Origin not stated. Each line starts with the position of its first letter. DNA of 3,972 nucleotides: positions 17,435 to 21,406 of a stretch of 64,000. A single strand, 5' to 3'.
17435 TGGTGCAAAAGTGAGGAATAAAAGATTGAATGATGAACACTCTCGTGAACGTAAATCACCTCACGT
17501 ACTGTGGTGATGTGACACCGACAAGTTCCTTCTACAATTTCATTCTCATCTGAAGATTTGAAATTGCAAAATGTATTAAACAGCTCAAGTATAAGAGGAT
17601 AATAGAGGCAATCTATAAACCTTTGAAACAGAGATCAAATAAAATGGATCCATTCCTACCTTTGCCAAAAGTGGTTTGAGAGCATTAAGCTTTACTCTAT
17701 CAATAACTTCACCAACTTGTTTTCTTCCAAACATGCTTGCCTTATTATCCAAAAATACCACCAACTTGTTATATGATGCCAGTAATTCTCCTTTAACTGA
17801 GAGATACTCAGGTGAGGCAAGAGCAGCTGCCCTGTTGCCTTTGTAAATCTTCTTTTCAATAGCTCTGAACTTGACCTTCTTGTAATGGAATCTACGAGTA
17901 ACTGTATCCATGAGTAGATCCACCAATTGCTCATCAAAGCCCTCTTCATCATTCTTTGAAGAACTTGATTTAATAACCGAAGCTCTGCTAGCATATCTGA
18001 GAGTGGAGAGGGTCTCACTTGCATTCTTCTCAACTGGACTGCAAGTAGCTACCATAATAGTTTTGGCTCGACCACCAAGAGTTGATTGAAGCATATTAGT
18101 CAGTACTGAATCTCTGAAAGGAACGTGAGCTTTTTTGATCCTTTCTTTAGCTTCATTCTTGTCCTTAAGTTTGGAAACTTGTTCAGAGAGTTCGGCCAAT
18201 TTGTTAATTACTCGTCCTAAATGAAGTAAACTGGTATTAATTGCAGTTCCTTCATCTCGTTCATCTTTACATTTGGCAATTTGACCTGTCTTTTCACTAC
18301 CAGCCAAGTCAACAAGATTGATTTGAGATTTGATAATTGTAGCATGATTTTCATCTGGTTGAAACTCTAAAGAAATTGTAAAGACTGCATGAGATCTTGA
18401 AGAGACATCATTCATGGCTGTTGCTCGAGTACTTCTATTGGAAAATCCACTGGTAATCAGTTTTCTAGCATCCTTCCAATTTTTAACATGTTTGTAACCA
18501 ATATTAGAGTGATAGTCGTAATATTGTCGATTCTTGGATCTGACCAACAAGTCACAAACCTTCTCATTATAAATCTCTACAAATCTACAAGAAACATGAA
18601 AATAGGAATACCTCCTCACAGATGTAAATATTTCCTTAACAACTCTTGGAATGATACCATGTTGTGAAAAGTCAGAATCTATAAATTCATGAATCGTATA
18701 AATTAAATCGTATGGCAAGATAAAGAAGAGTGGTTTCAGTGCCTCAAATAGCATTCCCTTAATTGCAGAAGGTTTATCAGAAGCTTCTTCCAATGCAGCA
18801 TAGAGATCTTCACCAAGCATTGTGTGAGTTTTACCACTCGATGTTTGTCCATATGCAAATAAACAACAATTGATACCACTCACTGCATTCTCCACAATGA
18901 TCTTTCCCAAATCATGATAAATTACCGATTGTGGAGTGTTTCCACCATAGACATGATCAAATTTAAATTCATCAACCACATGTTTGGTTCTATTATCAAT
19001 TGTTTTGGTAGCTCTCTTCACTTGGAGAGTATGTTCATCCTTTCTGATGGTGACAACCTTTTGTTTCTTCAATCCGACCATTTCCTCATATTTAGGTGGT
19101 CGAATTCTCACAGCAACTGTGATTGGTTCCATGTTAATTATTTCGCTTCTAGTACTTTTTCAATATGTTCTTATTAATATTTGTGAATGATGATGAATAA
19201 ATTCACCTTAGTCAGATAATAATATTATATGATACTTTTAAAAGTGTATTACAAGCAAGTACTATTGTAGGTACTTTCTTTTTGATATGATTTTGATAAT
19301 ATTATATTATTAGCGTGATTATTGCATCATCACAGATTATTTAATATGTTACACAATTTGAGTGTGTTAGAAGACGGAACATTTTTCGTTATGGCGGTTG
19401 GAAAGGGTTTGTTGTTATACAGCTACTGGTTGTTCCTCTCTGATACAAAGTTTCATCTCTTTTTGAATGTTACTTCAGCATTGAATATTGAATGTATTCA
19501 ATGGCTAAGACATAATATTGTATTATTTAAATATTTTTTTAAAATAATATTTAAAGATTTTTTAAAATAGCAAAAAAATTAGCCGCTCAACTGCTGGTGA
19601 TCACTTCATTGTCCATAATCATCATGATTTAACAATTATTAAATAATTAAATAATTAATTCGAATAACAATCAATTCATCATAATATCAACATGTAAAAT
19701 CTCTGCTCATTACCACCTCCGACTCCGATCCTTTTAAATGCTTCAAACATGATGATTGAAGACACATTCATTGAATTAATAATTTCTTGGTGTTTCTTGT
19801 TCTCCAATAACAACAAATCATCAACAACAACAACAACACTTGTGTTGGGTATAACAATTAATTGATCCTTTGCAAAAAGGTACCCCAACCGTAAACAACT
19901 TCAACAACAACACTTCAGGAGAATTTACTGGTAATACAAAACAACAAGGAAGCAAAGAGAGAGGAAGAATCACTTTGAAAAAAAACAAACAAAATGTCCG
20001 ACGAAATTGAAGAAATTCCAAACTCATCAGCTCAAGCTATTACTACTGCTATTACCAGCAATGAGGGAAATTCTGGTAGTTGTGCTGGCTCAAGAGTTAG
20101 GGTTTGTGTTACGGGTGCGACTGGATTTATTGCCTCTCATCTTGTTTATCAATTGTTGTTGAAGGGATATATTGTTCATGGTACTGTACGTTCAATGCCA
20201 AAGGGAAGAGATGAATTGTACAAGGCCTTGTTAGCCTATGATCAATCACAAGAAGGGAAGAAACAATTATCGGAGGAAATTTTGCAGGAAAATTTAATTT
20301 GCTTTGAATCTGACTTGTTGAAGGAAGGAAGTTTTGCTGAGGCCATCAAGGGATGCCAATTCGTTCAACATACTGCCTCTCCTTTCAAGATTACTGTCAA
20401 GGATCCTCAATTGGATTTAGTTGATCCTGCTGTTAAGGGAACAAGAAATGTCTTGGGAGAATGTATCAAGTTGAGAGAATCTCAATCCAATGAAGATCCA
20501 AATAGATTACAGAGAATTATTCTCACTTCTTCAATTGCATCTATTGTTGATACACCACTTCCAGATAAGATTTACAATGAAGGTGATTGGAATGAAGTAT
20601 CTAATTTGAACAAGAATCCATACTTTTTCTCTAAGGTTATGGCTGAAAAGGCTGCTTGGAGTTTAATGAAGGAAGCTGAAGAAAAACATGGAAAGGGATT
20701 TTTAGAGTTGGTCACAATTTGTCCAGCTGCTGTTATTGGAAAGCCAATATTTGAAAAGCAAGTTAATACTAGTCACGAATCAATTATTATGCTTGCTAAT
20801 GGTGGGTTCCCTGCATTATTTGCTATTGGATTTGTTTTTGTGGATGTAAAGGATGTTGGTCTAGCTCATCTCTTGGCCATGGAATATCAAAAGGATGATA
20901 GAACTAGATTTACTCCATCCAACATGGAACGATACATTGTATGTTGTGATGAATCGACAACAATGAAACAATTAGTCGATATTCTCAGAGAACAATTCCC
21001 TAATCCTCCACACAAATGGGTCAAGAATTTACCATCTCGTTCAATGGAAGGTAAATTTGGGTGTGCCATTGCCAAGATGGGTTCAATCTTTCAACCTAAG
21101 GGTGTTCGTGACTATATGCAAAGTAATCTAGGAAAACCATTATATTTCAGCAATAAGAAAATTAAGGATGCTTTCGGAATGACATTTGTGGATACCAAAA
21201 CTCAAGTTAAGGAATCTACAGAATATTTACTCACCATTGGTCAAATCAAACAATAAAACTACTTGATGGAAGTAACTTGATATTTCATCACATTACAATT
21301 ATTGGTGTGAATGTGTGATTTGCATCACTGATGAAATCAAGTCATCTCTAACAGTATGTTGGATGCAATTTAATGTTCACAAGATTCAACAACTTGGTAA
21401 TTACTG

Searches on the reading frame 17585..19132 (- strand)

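Call 25: search_protein_families(library=pfam, proteins=[window:17585-19132:-], max_evalue=0.001)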
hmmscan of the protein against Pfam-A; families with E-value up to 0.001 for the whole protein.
window:17585-19132:- (515 aa): 2 families
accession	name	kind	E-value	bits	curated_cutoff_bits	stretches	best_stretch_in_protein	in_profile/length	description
PF00225.29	Kinesin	-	3.2e-88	296.3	29.3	1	9-386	1-326/327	Kinesin motor domain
PF16796.11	Microtub_bd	-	1.2e-20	74.5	27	1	33-115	36-111/155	Microtubule binding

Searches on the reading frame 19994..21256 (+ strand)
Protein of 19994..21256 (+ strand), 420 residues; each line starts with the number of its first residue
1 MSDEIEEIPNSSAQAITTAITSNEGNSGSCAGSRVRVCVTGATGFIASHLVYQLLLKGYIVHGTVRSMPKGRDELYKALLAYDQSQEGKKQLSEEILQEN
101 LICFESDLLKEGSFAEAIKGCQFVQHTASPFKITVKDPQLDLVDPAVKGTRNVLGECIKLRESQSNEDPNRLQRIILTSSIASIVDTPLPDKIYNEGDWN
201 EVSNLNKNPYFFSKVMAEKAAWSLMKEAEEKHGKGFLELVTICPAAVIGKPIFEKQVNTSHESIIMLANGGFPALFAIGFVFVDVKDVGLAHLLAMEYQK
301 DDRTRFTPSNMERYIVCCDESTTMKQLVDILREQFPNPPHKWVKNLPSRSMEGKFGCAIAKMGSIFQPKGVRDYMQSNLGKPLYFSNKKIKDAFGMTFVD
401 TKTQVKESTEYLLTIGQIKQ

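Call 25: search_protein_families(library=pfam, proteins=[window:19994-21256:+], max_evalue=0.001)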
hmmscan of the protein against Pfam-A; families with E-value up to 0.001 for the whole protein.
window:19994-21256:+ (420 aa): 5 families
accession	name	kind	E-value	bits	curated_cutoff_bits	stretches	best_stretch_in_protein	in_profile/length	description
PF01073.25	3Beta_HSD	-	6.5e-15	55.3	22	1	39-315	2-248/280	3-beta hydroxysteroid dehydrogenase/isomerase family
PF01370.27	Epimerase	-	1.9e-11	44.3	20.9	1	37-298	1-227/240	NAD dependent epimerase/dehydratase family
PF07993.18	NAD_binding_4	-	2.5e-10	40.4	20.1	1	39-226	1-193/258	Male sterility protein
PF16363.11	GDP_Man_Dehyd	-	2e-05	24.7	27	1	39-72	2-35/332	GDP-mannose 4,6 dehydratase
PF05368.20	NmrA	-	0.00022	21.3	27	1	36-147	4-95/298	NmrA-like family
